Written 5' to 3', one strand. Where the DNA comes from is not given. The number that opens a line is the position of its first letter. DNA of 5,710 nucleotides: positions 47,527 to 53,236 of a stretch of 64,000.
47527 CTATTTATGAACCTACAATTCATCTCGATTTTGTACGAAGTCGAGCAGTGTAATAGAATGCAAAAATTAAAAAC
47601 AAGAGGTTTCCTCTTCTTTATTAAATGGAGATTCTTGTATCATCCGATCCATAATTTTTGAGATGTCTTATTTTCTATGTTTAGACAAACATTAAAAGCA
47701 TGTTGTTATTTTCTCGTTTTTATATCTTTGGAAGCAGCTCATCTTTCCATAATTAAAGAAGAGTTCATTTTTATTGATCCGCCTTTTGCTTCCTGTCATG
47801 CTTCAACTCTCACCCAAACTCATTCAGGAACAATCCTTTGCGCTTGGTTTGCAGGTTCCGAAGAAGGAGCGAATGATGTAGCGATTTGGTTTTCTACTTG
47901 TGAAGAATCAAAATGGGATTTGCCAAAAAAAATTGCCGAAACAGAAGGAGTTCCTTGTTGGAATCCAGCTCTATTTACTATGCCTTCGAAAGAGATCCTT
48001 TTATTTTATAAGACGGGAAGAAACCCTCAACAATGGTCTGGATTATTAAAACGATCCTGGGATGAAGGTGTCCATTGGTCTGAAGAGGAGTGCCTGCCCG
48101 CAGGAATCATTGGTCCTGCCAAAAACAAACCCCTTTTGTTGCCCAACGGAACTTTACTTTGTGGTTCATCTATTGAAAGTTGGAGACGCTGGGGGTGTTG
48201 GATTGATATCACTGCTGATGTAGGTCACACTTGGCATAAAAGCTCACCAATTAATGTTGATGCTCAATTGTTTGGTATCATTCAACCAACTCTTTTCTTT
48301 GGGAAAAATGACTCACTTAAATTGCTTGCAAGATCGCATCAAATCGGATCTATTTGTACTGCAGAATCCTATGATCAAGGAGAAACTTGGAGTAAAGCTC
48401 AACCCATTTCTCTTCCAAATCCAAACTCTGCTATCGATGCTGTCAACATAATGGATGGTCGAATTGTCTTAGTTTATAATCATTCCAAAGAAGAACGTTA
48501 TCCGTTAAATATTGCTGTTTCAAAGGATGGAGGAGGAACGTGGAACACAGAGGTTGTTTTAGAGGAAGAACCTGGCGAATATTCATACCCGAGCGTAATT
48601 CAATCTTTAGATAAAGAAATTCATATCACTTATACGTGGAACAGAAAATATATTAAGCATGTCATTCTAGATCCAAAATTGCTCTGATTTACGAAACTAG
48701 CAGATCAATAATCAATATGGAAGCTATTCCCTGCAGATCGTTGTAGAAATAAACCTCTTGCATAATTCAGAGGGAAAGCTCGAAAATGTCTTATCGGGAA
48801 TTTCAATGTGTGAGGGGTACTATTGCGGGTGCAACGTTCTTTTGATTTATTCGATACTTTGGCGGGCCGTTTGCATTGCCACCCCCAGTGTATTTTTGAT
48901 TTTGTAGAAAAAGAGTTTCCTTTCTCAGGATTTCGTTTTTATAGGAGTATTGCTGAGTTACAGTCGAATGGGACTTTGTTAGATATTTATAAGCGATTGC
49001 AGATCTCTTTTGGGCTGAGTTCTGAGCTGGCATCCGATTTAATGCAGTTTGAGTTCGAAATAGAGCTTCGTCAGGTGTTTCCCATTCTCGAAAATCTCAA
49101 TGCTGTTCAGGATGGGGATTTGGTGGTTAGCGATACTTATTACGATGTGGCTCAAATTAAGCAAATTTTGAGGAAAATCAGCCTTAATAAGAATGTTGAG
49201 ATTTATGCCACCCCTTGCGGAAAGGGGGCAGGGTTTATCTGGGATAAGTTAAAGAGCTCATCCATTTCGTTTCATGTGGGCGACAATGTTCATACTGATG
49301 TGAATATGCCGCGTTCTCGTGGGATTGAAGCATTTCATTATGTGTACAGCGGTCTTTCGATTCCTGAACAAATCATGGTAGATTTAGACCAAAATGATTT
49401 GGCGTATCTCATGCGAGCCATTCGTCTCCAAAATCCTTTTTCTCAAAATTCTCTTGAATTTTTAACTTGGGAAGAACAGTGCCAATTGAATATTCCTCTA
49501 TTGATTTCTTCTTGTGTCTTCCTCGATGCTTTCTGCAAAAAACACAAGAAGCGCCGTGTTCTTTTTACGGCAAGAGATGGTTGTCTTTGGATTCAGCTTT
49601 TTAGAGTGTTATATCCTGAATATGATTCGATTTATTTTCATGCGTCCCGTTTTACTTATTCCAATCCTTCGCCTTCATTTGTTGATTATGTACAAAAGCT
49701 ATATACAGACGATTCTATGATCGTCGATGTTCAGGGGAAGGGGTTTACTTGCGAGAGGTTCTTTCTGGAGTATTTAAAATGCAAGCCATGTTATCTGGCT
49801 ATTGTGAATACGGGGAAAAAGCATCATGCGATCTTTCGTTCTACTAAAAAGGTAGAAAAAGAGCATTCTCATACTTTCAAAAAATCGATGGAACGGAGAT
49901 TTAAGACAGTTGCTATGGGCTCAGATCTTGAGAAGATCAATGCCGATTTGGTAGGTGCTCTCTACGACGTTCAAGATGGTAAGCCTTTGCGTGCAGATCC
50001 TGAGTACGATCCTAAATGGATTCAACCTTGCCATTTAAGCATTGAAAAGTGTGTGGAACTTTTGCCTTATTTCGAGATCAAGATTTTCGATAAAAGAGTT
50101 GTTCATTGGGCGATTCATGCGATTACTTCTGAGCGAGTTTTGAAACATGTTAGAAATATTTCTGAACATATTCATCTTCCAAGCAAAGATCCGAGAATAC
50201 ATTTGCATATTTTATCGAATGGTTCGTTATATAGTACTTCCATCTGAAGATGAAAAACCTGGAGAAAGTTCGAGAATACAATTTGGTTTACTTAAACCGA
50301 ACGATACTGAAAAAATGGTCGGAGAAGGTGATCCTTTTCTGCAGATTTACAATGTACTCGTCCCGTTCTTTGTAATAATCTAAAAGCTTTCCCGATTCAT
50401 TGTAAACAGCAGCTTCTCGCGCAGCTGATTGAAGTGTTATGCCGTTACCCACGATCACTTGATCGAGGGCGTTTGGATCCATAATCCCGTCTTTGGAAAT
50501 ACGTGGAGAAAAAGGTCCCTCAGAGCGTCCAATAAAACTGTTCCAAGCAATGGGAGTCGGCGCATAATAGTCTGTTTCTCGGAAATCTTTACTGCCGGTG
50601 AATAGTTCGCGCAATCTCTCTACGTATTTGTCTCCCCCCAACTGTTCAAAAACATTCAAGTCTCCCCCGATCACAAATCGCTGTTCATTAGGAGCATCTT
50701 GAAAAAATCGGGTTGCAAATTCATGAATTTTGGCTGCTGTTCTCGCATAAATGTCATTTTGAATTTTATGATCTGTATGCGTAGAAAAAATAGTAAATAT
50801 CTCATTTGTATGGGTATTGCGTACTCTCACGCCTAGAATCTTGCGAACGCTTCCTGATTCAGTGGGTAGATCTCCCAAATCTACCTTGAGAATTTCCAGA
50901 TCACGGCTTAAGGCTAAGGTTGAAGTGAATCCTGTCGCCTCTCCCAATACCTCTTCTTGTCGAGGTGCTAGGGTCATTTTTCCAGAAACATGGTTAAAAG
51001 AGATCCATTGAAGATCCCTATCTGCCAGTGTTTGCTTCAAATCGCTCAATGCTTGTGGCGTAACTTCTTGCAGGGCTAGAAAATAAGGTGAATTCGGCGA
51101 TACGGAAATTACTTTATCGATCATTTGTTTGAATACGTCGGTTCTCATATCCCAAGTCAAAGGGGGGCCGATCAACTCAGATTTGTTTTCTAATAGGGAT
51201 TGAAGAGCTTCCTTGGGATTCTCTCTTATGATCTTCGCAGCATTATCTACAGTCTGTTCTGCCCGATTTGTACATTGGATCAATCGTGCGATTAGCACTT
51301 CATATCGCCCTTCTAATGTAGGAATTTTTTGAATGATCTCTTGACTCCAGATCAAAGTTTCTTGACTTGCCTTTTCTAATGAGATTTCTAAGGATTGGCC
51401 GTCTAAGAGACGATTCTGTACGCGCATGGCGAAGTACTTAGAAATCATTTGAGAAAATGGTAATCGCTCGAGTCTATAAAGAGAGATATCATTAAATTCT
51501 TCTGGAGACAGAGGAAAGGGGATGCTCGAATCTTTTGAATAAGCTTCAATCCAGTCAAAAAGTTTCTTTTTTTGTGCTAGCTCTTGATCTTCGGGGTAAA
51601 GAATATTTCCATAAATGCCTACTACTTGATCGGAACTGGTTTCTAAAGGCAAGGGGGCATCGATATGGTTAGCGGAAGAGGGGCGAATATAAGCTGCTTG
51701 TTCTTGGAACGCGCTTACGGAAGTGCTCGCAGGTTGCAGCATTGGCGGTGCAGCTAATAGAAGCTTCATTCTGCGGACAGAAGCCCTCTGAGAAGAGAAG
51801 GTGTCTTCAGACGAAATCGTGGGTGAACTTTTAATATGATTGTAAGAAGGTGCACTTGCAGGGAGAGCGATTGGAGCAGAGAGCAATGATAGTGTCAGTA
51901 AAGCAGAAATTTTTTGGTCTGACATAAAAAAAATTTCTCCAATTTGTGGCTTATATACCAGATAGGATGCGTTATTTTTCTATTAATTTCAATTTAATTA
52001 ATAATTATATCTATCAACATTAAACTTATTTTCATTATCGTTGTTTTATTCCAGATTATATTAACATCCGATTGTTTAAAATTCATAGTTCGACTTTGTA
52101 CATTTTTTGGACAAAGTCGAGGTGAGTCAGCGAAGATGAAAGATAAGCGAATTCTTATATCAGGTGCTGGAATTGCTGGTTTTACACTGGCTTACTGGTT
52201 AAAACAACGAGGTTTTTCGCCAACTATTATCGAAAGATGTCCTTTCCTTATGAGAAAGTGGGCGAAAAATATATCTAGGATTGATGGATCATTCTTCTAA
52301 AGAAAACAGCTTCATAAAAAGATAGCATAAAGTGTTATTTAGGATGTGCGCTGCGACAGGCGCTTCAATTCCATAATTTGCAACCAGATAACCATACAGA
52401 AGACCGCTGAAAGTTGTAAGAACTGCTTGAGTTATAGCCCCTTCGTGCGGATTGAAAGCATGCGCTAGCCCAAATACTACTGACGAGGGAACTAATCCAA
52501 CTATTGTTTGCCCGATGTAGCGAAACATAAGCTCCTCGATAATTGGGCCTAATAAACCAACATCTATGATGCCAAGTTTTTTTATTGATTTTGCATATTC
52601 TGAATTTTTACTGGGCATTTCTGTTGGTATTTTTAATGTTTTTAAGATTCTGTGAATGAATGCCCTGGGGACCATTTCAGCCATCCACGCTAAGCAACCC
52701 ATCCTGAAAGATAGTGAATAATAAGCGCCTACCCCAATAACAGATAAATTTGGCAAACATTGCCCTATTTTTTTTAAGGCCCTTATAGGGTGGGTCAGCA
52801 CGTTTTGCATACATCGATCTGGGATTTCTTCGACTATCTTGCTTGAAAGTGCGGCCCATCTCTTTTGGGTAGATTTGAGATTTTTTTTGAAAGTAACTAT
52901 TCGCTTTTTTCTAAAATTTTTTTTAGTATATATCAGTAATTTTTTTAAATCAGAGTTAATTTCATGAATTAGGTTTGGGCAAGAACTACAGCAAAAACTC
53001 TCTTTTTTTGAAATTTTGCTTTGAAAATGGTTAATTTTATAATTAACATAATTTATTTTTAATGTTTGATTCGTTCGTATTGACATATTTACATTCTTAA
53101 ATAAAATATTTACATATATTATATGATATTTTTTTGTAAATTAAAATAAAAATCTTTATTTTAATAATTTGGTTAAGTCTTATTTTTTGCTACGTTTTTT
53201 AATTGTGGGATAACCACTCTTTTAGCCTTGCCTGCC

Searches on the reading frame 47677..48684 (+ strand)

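Call 79: search_protein_families(library=pfam, proteins=[window:47677-48684:+], max_evalue=0.001)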
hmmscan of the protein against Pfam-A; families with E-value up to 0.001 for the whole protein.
window:47677-48684:+ (336 aa): 2 families
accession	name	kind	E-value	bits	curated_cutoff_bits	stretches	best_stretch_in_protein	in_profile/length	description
PF13088.12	BNR_2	-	6.8e-82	275.4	31.4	1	51-317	1-277/277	BNR repeat-like domain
PF02012.26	BNR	-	0.00046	20.2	27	0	231-240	3-12/12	BNR/Asp-box repeat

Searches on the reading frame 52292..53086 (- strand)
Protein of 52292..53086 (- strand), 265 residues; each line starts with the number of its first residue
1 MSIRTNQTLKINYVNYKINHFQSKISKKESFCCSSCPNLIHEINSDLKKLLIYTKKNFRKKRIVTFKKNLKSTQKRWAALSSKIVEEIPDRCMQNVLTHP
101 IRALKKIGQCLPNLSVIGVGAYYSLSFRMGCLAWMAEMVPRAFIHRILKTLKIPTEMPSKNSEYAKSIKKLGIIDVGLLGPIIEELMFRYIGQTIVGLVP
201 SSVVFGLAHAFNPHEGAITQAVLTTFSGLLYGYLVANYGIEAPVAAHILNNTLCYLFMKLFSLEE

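Call 79: search_protein_families(library=pfam, proteins=[window:52292-53086:-], max_evalue=0.001)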
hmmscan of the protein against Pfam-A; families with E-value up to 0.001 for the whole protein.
window:52292-53086:- (265 aa): 1 family
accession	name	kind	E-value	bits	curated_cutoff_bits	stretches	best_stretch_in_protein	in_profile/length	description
PF02517.21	Rce1-like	-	4.2e-11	43.4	22.4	1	173-252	8-92/93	Type II CAAX prenyl endopeptidase Rce1-like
